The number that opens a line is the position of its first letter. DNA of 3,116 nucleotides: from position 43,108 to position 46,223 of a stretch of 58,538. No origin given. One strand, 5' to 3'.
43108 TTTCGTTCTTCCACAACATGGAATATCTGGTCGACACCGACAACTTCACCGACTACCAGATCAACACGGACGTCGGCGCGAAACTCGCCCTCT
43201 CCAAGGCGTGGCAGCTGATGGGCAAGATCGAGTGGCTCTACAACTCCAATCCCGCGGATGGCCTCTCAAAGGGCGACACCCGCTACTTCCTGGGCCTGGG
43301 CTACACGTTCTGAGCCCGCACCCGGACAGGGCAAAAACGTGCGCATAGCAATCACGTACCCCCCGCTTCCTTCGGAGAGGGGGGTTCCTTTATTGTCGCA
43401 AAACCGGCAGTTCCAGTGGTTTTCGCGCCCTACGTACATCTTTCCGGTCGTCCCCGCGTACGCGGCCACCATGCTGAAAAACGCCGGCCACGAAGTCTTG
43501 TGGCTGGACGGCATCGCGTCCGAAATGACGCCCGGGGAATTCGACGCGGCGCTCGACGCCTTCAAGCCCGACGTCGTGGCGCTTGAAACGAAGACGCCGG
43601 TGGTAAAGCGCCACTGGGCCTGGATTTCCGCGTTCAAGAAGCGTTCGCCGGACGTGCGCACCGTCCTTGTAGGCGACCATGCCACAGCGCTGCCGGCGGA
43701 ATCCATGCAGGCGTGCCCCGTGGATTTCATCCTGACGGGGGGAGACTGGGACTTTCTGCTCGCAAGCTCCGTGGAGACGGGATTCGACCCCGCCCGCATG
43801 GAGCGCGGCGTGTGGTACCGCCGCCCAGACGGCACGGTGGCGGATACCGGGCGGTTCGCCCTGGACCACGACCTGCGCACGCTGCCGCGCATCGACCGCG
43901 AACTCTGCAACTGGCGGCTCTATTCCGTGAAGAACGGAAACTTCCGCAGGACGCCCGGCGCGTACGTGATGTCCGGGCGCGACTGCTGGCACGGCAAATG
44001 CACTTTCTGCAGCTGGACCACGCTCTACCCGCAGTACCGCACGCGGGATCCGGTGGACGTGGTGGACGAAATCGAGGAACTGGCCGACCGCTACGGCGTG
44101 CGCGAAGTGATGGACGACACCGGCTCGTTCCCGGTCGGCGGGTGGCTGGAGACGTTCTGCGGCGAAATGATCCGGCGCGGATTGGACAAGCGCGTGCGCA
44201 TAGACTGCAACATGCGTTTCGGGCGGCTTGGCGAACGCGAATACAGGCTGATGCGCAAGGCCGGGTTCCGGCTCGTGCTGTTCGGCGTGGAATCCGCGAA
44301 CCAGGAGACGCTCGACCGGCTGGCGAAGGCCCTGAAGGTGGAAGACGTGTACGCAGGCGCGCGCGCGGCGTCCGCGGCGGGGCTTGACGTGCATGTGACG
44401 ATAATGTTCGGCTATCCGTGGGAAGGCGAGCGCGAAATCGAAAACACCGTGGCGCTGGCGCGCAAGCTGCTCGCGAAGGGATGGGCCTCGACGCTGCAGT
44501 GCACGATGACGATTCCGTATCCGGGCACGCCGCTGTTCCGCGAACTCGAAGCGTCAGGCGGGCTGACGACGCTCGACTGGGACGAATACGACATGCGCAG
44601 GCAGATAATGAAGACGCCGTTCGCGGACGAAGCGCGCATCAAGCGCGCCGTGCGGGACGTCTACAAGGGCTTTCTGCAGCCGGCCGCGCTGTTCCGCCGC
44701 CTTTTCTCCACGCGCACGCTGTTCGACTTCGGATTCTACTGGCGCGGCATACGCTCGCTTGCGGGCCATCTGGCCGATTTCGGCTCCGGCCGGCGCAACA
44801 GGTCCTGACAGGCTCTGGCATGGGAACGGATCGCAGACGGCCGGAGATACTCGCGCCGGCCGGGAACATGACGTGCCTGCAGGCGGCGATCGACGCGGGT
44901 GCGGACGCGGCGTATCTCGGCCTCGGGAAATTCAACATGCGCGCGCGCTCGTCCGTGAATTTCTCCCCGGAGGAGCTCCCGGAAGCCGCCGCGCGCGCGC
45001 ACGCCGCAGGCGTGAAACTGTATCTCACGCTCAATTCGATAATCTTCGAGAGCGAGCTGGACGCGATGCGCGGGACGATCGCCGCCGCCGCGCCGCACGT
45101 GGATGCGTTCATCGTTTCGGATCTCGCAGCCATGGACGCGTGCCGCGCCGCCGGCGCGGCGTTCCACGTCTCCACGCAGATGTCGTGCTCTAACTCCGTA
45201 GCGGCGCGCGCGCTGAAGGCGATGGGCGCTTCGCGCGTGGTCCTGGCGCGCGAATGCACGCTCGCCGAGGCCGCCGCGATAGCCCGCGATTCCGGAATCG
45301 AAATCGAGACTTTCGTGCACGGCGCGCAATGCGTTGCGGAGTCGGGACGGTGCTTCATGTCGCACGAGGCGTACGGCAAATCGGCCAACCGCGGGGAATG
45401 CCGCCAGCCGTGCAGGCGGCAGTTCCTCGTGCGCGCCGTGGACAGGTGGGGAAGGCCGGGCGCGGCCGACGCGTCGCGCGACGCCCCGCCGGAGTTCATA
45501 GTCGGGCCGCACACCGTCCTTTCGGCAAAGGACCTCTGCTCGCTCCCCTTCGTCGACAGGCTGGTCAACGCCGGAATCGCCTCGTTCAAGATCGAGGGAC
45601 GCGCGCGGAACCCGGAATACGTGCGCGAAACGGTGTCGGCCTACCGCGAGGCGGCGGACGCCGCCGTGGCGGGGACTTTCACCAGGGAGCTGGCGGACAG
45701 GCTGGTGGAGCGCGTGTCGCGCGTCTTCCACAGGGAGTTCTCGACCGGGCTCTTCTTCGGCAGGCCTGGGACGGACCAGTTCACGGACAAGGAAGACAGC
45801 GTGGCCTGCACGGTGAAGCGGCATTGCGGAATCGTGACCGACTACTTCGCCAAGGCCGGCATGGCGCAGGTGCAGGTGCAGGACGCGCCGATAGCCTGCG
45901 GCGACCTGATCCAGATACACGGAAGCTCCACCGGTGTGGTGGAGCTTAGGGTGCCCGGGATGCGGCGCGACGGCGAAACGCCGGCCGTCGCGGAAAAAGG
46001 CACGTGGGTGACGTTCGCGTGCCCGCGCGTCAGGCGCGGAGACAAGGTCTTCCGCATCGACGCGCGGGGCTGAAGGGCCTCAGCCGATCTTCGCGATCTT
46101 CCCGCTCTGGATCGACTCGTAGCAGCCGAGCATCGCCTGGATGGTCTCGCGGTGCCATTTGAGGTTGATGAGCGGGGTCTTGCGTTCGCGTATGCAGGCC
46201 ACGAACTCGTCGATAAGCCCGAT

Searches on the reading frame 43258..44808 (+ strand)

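Call 56: search_protein_families(library=pfam, max_evalue=0.001, proteins=[window:43258-44808:+])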
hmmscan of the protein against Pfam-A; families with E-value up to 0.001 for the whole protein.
window:43258-44808:+ (516 aa): 2 families
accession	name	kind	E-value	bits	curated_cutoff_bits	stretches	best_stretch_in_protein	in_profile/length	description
PF04055.27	Radical_SAM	-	1.2e-17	65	29.5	1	240-400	4-165/166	Radical SAM superfamily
PF02310.24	B12-binding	-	1.5e-09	38.1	32.1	1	67-158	18-108/121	B12 binding domain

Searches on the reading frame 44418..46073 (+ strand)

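Call 56: search_protein_families(library=pfam, max_evalue=0.001, proteins=[window:44418-46073:+])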
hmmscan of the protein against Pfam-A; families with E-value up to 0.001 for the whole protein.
window:44418-46073:+ (551 aa): 1 family
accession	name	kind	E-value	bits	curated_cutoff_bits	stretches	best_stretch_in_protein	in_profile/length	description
PF01136.24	Peptidase_U32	-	2.5e-67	227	22.4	1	226-451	14-232/233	Peptidase family U32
